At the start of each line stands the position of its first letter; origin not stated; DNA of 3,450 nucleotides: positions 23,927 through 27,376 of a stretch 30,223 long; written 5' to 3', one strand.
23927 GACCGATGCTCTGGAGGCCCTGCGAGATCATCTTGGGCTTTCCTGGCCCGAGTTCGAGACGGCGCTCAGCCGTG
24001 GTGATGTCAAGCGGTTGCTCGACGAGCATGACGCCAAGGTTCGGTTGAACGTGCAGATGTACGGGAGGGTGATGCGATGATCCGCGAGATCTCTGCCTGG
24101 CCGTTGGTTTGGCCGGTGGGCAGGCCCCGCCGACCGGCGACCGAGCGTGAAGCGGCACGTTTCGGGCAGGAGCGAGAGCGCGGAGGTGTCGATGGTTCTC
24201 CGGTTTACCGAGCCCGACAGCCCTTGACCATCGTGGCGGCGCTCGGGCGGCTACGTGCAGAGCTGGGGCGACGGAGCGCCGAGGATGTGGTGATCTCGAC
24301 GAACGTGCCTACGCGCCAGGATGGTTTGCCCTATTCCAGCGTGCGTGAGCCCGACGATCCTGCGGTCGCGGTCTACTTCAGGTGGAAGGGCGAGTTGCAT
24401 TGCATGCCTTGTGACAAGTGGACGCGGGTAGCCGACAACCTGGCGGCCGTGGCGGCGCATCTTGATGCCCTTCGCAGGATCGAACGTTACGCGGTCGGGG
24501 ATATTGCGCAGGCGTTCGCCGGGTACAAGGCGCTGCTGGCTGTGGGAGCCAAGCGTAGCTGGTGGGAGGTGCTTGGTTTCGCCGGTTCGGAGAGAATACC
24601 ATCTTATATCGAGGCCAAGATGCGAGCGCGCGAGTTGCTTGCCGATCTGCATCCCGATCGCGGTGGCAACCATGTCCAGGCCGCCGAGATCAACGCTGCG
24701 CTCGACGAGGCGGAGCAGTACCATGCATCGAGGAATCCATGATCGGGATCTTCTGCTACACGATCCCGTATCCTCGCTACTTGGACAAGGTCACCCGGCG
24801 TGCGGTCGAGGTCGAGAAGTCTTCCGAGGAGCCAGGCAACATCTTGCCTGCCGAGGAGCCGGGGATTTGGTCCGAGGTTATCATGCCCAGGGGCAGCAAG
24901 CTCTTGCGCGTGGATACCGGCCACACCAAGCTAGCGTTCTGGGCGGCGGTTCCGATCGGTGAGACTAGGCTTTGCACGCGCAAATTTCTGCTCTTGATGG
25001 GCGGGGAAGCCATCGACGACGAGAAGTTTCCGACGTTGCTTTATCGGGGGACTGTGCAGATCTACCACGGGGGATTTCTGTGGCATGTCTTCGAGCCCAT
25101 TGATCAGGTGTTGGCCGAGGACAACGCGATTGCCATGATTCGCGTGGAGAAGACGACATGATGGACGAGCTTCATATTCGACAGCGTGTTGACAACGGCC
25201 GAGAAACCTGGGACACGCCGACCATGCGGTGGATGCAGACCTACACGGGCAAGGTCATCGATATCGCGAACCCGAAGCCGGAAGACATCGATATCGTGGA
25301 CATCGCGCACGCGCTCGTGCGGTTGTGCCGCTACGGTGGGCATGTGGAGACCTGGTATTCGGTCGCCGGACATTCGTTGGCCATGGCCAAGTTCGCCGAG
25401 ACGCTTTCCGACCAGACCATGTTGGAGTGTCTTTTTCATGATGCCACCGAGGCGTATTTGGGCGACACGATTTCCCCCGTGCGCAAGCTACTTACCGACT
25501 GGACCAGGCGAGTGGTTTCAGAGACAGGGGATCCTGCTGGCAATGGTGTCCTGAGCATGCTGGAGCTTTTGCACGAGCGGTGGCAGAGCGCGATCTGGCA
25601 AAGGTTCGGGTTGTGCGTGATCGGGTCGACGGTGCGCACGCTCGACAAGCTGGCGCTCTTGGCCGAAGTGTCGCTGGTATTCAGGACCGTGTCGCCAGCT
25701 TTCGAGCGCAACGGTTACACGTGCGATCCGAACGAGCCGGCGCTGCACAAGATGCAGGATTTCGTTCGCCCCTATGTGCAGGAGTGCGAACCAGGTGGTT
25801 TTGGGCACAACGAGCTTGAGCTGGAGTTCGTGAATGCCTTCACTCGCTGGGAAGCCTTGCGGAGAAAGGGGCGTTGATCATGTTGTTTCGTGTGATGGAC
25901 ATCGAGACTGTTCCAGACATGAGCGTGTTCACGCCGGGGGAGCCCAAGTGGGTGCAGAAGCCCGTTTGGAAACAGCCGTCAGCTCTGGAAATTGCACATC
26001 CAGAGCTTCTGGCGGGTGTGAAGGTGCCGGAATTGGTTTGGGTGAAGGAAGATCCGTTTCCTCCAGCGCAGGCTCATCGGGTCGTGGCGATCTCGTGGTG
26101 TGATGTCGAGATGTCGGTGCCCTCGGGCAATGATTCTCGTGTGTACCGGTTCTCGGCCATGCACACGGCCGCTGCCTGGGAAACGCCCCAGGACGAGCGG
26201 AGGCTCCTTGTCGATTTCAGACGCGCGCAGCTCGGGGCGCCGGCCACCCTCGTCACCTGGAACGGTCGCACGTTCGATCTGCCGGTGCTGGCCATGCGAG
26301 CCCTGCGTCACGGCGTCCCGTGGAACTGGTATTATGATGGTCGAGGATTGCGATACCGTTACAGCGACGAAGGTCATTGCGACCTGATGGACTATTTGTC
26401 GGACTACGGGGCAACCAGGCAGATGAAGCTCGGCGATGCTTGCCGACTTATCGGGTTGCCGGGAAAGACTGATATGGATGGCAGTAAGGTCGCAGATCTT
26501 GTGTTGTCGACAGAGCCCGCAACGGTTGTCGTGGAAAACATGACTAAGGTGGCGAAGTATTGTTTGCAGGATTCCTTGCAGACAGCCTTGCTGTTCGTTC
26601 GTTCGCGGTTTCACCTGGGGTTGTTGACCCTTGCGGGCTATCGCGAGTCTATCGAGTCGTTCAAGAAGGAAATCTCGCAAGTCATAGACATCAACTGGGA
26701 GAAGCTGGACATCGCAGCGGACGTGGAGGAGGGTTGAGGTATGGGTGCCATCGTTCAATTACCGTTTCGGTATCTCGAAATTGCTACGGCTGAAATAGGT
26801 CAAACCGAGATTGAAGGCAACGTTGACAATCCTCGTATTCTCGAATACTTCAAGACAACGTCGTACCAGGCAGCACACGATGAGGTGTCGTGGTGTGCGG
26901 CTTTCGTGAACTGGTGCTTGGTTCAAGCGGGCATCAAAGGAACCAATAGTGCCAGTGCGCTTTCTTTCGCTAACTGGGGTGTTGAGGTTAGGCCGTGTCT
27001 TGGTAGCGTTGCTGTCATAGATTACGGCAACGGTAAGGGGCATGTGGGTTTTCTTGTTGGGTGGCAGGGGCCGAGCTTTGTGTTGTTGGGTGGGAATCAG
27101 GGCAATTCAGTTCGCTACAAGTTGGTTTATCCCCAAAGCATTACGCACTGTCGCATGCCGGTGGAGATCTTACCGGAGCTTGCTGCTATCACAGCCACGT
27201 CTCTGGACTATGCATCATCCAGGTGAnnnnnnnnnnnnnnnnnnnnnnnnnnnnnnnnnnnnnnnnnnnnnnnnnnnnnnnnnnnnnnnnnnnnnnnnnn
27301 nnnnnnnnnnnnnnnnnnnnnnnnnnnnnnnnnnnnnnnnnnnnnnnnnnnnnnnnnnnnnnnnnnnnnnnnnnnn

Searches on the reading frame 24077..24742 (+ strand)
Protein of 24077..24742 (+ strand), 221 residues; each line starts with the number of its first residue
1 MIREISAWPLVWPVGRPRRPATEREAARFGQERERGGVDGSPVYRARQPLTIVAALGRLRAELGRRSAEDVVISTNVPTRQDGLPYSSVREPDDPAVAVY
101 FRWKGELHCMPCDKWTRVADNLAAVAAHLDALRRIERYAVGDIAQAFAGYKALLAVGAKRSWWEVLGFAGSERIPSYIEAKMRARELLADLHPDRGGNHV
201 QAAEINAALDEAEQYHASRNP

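Call 11: search_protein_families(library=phrogs, proteins=[window:24077-24742:+], max_evalue=0.01)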
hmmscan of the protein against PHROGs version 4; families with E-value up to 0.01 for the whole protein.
window:24077-24742:+ (221 aa): 1 family
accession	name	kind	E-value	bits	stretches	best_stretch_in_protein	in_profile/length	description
phrog_9210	-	unknown function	7.6e-46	157.3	1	4-213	4-200/204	-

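Call 12: search_protein_families(library=pfam, proteins=[window:24077-24742:+], max_evalue=0.01)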
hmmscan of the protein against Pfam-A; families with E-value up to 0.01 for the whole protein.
window:24077-24742:+ (221 aa): 0 families

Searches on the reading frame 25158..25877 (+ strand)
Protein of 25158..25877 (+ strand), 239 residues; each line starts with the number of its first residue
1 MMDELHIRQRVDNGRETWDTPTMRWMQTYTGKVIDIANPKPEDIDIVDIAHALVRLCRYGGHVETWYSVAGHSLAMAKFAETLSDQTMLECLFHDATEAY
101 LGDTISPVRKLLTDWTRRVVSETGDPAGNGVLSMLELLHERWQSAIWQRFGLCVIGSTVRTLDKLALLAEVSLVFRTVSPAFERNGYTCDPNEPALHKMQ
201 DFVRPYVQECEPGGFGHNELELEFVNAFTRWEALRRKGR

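Call 11: search_protein_families(library=phrogs, proteins=[window:25158-25877:+], max_evalue=0.01)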
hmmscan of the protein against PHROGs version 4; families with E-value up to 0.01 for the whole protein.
window:25158-25877:+ (239 aa): 4 families
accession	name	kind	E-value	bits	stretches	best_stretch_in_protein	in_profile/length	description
phrog_318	-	other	2.5e-39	136.7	1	19-175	93-227/296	deoxyribonucleoside 5' monophosphate phosphatase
phrog_8467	-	other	2.7e-25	90.2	1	21-170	20-147/195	deoxyribonucleoside 5' monophosphate phosphatase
phrog_20276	-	unknown function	4.7e-20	72.9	1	23-116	1-91/103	-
phrog_21461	-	other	1.2e-15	57.8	1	23-72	1-50/52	phosphohydrolase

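Call 12: search_protein_families(library=pfam, proteins=[window:25158-25877:+], max_evalue=0.01)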
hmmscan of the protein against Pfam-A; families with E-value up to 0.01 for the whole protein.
window:25158-25877:+ (239 aa): 3 families
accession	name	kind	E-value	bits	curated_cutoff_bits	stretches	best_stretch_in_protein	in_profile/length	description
PF13023.12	HD_3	-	0.00015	22.2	22.5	1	68-137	22-95/165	HD domain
PF12917.13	YfbR-like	-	0.0025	17.9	25.9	1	85-166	55-136/182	5'-deoxynucleotidase YfbR-like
PF01966.28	HD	-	0.0087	16.8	22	0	69-145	1-92/116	HD domain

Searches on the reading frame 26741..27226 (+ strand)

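Call 11: search_protein_families(library=phrogs, proteins=[window:26741-27226:+], max_evalue=0.01)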
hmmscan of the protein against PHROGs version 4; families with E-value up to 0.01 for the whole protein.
window:26741-27226:+ (161 aa): 4 families
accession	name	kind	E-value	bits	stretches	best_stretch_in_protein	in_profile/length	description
phrog_1259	-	tail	5.6e-28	98.2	1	10-145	990-1134/1179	baseplate hub subunit and tail lysozyme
phrog_9589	-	lysis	1.9e-06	29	1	11-119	7-125/281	endolysin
phrog_9807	-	tail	0.00011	20.7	1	15-108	1065-1168/1972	tail length tape measure protein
phrog_21357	-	lysis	0.00088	19.7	1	12-66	8-57/225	endolysin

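Call 12: search_protein_families(library=pfam, proteins=[window:26741-27226:+], max_evalue=0.01)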
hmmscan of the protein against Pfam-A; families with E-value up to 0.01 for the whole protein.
window:26741-27226:+ (161 aa): 1 family
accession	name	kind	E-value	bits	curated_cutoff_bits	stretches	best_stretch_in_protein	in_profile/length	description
PF05257.22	CHAP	-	3.7e-07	31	26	1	47-119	4-81/81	CHAP domain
